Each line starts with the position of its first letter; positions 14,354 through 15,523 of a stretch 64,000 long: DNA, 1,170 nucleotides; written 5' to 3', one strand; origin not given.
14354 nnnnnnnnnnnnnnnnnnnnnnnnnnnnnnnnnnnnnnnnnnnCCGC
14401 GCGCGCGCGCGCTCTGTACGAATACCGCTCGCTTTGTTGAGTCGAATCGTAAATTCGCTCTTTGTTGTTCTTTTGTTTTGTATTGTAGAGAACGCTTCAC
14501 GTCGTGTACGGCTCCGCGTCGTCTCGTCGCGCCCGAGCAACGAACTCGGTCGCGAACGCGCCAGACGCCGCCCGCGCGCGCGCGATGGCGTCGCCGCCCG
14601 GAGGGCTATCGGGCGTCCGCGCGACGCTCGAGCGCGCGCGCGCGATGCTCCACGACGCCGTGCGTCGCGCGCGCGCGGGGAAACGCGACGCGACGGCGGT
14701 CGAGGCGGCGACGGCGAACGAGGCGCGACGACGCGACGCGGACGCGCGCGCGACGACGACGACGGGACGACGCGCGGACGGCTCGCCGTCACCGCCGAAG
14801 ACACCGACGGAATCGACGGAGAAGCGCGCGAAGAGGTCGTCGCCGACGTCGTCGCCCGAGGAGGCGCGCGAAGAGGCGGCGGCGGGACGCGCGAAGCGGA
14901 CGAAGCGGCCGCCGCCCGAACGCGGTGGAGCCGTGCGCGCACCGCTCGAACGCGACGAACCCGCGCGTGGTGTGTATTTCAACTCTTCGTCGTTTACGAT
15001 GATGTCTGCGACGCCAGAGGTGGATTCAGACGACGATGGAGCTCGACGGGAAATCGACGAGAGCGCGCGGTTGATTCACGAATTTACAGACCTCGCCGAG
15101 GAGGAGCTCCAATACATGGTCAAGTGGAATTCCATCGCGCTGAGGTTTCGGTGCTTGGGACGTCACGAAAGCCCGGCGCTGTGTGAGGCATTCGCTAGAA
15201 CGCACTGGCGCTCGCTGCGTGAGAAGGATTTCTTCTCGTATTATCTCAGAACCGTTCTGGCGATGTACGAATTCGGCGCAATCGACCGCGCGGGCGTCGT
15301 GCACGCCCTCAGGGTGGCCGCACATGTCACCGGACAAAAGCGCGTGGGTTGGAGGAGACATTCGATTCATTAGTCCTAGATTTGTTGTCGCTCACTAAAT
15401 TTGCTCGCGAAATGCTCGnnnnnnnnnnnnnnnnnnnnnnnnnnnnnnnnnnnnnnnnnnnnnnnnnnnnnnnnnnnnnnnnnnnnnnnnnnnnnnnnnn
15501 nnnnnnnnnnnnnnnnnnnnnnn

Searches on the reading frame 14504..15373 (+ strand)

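Call 9: search_protein_families(library=pfam, proteins=[window:14504-15373:+], max_evalue=0.01)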
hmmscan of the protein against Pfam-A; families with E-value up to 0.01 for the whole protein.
window:14504-15373:+ (289 aa): 1 family
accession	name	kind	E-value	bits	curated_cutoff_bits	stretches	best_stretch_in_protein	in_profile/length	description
PF09733.14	VEFS-Box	-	2.9e-12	47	23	1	158-265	20-131/137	VEFS-Box of polycomb protein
